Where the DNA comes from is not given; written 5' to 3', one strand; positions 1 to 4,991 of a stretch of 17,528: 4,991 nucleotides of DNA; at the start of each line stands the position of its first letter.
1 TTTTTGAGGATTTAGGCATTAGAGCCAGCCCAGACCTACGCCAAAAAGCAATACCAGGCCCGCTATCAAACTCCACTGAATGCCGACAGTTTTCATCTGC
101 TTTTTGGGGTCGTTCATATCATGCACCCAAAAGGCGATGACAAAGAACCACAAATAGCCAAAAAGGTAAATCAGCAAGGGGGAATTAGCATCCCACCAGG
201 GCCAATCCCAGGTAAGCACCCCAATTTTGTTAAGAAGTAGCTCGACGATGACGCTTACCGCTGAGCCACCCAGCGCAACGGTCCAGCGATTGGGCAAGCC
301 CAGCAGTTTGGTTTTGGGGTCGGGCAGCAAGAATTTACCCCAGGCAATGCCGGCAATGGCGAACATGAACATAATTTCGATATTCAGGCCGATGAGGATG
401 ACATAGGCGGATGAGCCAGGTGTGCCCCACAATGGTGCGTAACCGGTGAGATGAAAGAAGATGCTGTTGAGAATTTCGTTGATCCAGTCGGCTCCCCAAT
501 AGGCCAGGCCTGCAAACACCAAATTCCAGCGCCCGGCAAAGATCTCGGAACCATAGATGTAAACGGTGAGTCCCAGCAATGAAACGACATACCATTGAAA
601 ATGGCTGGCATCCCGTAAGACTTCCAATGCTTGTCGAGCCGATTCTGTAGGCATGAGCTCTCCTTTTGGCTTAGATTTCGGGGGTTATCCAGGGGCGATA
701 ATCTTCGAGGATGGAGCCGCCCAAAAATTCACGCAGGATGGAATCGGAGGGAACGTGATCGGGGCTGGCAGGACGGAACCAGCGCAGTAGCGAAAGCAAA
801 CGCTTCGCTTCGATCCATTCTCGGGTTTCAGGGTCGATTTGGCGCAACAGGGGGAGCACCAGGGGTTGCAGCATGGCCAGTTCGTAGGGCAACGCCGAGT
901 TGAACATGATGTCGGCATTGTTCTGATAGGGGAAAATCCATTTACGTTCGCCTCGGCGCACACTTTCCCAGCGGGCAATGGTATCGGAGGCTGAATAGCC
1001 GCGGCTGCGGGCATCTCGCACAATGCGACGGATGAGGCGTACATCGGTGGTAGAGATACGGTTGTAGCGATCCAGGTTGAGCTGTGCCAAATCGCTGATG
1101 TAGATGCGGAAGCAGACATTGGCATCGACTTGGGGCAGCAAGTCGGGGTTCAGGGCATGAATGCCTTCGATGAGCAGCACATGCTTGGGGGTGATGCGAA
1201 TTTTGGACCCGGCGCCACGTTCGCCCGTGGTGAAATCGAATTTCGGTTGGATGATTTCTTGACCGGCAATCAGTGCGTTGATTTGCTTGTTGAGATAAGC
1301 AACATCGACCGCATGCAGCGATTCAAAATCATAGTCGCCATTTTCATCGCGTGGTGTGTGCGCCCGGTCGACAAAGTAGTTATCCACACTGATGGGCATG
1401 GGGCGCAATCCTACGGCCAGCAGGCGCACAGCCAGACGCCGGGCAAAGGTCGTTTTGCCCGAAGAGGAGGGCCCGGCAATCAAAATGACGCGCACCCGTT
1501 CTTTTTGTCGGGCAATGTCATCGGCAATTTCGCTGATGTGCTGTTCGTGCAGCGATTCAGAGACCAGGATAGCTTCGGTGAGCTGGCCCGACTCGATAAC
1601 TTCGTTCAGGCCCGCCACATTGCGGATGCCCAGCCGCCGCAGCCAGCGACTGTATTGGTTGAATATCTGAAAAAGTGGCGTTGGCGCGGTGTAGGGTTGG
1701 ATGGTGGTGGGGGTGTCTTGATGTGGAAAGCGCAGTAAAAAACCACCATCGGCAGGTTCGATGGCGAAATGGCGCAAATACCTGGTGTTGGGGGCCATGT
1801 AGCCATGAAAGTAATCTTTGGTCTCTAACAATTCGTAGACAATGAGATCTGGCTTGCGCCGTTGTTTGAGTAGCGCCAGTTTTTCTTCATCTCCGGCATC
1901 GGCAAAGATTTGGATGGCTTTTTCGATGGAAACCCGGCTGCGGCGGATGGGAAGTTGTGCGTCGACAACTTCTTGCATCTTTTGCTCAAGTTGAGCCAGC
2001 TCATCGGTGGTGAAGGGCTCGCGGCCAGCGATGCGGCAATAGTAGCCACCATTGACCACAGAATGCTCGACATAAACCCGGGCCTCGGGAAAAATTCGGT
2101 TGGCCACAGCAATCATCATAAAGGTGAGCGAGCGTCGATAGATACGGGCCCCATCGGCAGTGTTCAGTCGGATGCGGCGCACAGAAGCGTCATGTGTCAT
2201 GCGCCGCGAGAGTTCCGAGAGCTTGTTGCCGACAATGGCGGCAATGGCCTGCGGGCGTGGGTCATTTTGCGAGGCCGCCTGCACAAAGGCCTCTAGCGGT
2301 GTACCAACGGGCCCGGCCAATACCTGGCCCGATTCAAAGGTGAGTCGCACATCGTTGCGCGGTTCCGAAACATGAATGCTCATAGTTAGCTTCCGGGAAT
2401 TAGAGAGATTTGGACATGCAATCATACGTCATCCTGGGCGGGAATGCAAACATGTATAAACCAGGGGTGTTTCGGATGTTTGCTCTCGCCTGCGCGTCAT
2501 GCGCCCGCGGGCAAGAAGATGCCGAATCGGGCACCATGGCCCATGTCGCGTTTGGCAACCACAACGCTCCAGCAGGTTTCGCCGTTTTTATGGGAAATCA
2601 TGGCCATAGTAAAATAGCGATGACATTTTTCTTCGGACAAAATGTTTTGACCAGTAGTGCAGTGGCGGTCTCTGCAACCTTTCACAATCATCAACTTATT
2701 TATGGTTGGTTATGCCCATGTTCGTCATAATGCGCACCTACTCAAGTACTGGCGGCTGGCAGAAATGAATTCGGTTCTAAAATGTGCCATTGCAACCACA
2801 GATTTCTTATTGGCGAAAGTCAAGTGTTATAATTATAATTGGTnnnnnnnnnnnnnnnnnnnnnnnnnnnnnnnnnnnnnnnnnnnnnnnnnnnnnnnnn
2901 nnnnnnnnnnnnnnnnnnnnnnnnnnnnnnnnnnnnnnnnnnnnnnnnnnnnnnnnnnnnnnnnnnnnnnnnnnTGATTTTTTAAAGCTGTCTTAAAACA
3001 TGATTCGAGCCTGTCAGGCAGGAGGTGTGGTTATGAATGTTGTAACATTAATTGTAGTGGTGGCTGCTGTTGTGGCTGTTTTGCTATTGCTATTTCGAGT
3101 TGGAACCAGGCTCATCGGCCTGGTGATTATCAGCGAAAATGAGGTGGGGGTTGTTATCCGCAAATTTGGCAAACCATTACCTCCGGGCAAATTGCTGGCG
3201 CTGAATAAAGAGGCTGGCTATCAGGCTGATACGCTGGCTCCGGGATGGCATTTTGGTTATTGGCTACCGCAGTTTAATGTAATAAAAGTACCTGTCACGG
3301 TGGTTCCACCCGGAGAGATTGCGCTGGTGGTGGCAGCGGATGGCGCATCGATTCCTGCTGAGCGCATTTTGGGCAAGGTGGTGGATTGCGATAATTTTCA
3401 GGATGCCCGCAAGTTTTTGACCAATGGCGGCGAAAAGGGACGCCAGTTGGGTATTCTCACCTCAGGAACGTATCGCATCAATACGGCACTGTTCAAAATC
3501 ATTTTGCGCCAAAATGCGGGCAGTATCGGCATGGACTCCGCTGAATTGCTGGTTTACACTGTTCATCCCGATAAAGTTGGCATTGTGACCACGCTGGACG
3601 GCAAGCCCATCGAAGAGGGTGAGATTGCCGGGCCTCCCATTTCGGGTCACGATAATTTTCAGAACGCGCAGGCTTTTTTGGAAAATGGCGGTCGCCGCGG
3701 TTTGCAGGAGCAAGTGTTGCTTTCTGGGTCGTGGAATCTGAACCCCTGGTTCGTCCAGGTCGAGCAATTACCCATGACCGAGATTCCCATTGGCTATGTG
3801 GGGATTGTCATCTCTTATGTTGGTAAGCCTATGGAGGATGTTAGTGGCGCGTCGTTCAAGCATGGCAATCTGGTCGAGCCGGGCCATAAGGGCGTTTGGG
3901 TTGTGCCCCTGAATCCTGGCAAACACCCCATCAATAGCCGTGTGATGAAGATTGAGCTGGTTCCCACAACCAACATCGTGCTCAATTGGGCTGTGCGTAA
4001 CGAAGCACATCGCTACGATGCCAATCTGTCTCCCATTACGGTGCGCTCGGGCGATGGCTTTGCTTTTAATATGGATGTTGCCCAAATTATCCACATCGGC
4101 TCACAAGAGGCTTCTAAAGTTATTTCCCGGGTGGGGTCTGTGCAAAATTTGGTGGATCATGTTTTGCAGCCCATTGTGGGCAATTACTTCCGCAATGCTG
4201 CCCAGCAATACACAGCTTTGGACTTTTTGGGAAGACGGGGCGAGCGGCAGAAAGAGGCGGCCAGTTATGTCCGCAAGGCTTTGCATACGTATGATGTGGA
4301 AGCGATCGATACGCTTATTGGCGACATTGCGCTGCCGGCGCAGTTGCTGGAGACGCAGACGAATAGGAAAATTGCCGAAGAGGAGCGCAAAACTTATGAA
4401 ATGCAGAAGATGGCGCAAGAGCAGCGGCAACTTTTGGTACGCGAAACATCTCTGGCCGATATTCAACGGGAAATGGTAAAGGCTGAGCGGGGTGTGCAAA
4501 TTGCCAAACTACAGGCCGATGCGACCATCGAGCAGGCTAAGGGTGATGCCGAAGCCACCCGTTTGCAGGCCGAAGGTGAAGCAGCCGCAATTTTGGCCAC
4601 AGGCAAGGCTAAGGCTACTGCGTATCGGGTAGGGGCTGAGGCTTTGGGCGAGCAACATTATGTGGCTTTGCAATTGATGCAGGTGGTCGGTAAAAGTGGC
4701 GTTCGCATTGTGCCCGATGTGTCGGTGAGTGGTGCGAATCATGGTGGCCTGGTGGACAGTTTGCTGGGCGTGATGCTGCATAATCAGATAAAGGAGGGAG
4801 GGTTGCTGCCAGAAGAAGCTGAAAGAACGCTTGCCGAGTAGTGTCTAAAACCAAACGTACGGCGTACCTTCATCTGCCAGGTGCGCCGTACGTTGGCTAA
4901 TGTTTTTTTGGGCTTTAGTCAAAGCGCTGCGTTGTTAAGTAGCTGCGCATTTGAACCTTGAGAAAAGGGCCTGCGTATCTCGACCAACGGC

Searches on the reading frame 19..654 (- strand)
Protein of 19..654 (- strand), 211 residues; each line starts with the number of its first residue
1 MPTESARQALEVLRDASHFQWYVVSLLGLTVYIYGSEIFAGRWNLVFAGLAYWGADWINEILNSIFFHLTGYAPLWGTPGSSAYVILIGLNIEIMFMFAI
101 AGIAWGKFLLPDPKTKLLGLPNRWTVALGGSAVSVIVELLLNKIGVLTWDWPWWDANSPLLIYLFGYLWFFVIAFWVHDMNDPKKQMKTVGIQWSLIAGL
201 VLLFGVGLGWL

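Call 5: search_protein_families(library=pfam, proteins=[window:19-654:-], max_evalue=0.001)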
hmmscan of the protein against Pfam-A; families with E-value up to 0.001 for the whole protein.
window:19-654:- (211 aa): 0 families

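Call 22: search_protein_families(library=padloc, proteins=[window:19-654:-], max_evalue=0.01)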
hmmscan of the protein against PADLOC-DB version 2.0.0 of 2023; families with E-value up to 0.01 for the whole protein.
window:19-654:- (211 aa): 0 families
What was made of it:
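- Closest known: Pycsar CNB-TM / CNB-TIR effectors. Different: No significant PADLOC model match (call 22).
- The PADLOC hits cover only about 50 residues of the CNB fold, and no matched stretch is significant on its own (call 22).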

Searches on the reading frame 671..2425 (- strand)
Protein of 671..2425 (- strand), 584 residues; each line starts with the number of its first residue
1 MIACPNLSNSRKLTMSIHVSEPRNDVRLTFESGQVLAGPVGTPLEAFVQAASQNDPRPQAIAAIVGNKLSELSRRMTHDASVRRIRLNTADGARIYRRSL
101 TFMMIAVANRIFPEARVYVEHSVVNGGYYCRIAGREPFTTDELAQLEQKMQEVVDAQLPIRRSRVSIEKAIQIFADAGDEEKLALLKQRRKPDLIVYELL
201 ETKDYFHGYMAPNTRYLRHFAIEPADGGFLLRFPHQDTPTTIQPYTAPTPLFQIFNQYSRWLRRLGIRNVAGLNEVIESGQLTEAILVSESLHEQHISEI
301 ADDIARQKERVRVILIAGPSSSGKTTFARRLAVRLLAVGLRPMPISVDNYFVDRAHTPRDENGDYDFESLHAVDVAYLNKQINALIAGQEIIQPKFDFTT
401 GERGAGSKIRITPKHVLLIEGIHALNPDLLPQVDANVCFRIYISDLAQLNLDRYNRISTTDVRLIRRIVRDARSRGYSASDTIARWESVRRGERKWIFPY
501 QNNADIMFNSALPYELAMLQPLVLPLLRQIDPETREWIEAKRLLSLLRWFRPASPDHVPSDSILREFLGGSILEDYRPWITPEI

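Call 5: search_protein_families(library=pfam, proteins=[window:671-2425:-], max_evalue=0.001)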
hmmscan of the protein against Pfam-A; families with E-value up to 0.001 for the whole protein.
window:671-2425:- (584 aa): 2 families
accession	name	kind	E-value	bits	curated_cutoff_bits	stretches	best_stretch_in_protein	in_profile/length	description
PF00485.24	PRK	-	6.8e-22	78.7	22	1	313-510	1-189/196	Phosphoribulokinase / Uridine kinase family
PF20720.3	nSTAND3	-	0.00018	21.7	27.2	1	303-346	9-52/155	Novel STAND NTPase 3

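Call 22: search_protein_families(library=padloc, proteins=[window:671-2425:-], max_evalue=0.01)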
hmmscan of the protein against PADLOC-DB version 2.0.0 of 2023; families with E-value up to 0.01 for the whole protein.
window:671-2425:- (584 aa): 2 families
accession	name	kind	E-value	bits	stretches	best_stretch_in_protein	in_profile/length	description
PDLC04140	mad8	-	0.00043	17.9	1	312-352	28-63/314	mads_8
PDLC04790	PDC-S01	-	0.0035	14.1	1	300-332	16-48/422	-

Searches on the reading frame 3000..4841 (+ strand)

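Call 5: search_protein_families(library=pfam, proteins=[window:3000-4841:+], max_evalue=0.001)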
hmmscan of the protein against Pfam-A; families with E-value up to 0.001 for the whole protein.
window:3000-4841:+ (613 aa): 1 family
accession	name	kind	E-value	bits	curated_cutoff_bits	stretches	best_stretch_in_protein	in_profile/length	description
PF01145.31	Band_7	-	5.9e-25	88.8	23.6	1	261-474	2-174/176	SPFH domain / Band 7 family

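Call 22: search_protein_families(library=padloc, proteins=[window:3000-4841:+], max_evalue=0.01)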
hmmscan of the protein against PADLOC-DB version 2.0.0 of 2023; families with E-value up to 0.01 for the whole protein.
window:3000-4841:+ (613 aa): 0 families
